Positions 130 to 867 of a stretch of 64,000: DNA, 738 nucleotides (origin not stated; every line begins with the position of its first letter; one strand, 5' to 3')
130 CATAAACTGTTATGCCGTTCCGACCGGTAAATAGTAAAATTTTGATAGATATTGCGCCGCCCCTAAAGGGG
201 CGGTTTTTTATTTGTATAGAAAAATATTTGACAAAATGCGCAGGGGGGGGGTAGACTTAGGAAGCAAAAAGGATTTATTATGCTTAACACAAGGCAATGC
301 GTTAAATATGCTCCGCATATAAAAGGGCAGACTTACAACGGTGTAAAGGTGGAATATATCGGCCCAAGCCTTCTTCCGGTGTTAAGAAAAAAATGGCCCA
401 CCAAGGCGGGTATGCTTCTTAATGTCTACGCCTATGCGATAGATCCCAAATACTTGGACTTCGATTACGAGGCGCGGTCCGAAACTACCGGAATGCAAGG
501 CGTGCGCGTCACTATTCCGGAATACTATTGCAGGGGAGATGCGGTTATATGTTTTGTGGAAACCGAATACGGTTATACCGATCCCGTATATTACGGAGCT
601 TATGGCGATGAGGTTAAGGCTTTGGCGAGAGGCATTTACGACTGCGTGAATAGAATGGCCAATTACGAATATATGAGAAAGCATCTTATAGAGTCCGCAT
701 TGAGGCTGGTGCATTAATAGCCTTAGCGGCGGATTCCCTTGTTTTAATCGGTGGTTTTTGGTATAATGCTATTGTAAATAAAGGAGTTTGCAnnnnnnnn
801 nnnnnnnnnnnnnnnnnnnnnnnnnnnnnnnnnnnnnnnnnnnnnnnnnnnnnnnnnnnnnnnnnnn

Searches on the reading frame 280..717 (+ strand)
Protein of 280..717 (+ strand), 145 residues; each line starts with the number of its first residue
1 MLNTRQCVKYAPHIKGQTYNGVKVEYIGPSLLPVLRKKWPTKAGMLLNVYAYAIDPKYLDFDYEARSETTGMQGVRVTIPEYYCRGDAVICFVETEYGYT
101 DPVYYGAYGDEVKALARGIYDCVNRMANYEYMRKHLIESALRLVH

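Call 9: find_encoding_contigs(protein=window:280-717:+, flank=3000, max_places=10)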
Protein window:280-717:+ (145 aa): 3 contigs read that carry it; 1 place shown.
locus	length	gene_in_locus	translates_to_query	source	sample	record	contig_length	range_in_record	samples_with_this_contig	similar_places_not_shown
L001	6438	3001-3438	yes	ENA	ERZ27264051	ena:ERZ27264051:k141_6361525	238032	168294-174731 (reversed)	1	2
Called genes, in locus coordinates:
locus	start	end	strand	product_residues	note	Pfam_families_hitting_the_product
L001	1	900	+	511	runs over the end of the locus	PF00749:tRNA-synt_1c, PF19269:Anticodon_2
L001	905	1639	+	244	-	PF03006:HlyIII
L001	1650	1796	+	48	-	-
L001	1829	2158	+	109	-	-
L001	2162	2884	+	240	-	PF05036:SPOR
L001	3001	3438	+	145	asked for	-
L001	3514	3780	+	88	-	PF02416:TatA_B_E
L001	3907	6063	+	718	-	PF17854:FtsK_alpha, PF01580:FtsK_SpoIIIE, PF09397:FtsK_gamma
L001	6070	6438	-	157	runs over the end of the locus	PF00226:DnaJ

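Call 16: search_protein_families(library=pfam, proteins=[window:280-717:+], max_evalue=0.01)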
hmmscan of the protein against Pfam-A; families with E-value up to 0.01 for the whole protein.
window:280-717:+ (145 aa): 0 families

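Call 27: list_cluster_members(proteins=[L007:2142-3779:-, window:280-717:+, window:51225-52235:+, window:13455-14171:+])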
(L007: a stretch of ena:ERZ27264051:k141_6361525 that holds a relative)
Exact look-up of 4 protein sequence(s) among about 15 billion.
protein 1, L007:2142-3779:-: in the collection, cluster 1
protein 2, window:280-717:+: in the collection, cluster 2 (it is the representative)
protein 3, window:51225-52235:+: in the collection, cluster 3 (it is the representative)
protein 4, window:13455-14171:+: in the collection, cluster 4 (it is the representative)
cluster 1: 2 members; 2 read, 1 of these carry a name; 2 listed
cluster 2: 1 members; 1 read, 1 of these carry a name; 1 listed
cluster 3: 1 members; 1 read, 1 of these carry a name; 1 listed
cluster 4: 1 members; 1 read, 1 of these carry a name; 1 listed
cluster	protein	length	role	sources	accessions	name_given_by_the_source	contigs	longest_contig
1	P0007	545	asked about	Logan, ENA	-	-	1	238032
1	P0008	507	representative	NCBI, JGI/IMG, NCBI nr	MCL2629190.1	MAG: ABC transporter ATP-binding protein/permease [Alphaproteobacteria bacterium] | ABC transporter ATP-binding protein/permease [Alphaproteobacteria bacterium]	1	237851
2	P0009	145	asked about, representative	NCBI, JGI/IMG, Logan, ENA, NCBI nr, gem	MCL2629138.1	MAG: hypothetical protein FWD33_00360 [Alphaproteobacteria bacterium] | hypothetical protein [Alphaproteobacteria bacterium]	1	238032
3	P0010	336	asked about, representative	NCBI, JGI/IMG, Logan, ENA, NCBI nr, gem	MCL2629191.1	MAG: hypothetical protein FWD33_00625 [Alphaproteobacteria bacterium] | hypothetical protein [Alphaproteobacteria bacterium]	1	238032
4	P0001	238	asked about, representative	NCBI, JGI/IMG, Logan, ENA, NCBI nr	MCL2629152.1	MAG: hypothetical protein FWD33_00430 [Alphaproteobacteria bacterium] | hypothetical protein [Alphaproteobacteria bacterium]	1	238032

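Call 35: find_encoding_contigs(protein=window:280-717:+, flank=10000, max_places=2)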
Protein window:280-717:+ (145 aa): 2 contigs read that carry it; 1 place shown.
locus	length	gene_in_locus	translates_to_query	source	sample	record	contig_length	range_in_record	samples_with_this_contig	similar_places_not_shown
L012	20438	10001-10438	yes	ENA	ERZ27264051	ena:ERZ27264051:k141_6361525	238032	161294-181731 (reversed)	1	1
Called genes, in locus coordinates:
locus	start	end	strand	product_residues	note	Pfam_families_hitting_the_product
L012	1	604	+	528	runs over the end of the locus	PF21760:SecD_1st, PF22599:SecDF_P1_head, PF02355:SecD_SecF_C, PF03176:MMPL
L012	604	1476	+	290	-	PF07549:Sec_GG, PF00873:ACR_tran (weak), PF02355:SecD_SecF_C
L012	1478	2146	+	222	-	PF01569:PAP2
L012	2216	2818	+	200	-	PF00300:His_Phos_1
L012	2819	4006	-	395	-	PF13555:AAA_29 (faint), PF20703:nSTAND1 (faint), PF00005:ABC_tran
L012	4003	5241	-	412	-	PF05496:RuvB_N, PF14532:Sigma54_activ_2 (weak), PF00004:AAA, PF07724:AAA_2 (weak), PF07728:AAA_5, PF13173:AAA_14 (weak), PF16193:AAA_assoc_2, PF12002:MgsA_C, +4 more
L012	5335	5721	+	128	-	PF05443:ROS_MUCR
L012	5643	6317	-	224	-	PF02390:Methyltransf_4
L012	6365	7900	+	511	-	PF00749:tRNA-synt_1c, PF19269:Anticodon_2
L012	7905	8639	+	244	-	PF03006:HlyIII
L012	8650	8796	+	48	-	-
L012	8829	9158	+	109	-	-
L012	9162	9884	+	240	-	PF05036:SPOR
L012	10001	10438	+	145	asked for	-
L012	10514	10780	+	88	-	PF02416:TatA_B_E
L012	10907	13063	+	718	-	PF17854:FtsK_alpha, PF01580:FtsK_SpoIIIE, PF09397:FtsK_gamma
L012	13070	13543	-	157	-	PF00226:DnaJ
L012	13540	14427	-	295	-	PF02899:Phage_int_SAM_1, PF00589:Phage_integrase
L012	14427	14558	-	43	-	-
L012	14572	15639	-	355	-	PF03739:LptF_LptG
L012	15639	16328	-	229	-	PF00970:FAD_binding_6 (weak), PF00175:NAD_binding_1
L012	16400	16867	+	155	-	PF03449:GreA_GreB_N, PF01272:GreA_GreB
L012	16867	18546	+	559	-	PF02518:HATPase_c, PF13589:HATPase_c_3, PF01119:DNA_mis_repair, PF08676:MutL_C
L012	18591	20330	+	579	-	PF01368:DHH, PF02272:DHHA1, PF17768:RecJ_OB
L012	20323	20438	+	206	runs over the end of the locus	PF03548:LolA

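Call 42: search_protein_families(library=ncbifam, proteins=[window:280-717:+, L012:2216-2818:+], max_evalue=0.01)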
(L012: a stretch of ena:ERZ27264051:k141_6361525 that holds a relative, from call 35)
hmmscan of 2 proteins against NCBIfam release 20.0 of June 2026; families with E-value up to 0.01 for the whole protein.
window:280-717:+ (145 aa): 0 families

L012:2216-2818:+ (200 aa): 19 families
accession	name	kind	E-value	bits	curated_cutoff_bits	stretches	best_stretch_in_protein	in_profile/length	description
TIGR03162.1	ribazole_cobC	equivalog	3.1e-23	82.1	162.9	1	3-169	1-160/176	alpha-ribazole phosphatase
NF045917.1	PhserinePhPspA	equivalog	1.7e-14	54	350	1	1-166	2-163/211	phosphoserine phosphatase PspA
NF038349.1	dPGM_arch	equivalog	1.9e-13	50.7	225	1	4-166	2-150/194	2,3-diphosphoglycerate-dependent phosphoglycerate mutase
NF011580.0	PRK15004.1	equivalog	2.5e-13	50.5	250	1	1-169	1-165/203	adenosylcobalamin/alpha-ribazole phosphatase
NF005567.0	PRK07238.1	equivalog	1.8e-12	47.3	326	1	3-173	180-346/378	bifunctional RNase H/acid phosphatase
TIGR03848.1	MSMEG_4193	subfamily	9.2e-12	44.8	203.85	1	4-164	3-163/204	MSMEG_4193 family putative phosphomutase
NF002901.0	PRK03482.1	equivalog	1.7e-11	44.2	261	1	2-184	3-184/215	2,3-diphosphoglycerate-dependent phosphoglycerate mutase GpmB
NF002339.0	PRK01295.1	equivalog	8.1e-10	38.5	316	1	4-99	6-105/206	2,3-bisphosphoglycerate-dependent phosphoglycerate mutase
TIGR01258.1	pgm_1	subfamily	4e-08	33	81.7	1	2-95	2-99/245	2,3-bisphosphoglycerate-dependent phosphoglycerate mutase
NF010713.0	PRK14115.1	equivalog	1.1e-07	31.4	305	1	2-95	3-100/248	2,3-diphosphoglycerate-dependent phosphoglycerate mutase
TIGR00249.1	sixA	equivalog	1.1e-06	28.5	74.5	1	1-85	1-84/154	phosphohistidine phosphatase SixA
NF010716.0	PRK14118.1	equivalog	1.1e-06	28.1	409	1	1-94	1-98/227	2,3-diphosphoglycerate-dependent phosphoglycerate mutase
NF009994.0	PRK13463.1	equivalog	2.5e-06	27.4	277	1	2-83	4-85/203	phosphoserine phosphatase 1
NF010717.0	PRK14119.1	equivalog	1.2e-05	25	378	1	2-100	3-105/228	2,3-diphosphoglycerate-dependent phosphoglycerate mutase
NF010718.0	PRK14120.1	equivalog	1.5e-05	24.4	366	1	2-97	6-105/249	phosphoglyceromutase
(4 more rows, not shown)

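Call 43: search_protein_families(library=phrogs, proteins=[window:280-717:+], max_evalue=0.01)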
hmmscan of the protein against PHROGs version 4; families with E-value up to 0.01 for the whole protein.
window:280-717:+ (145 aa): 0 families

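Call 54: search_protein_representatives(protein=window:280-717:+)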
Query: 145 residues. Proteins with E-value up to 0.001 (for the whole library): 2; up to 1e-10: 1; up to 1e-30: 1. The best 2 are listed.
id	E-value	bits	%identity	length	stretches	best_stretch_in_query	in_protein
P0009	1.7e-95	332.9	100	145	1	1-145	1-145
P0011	1.6e-04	37.7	40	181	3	54-87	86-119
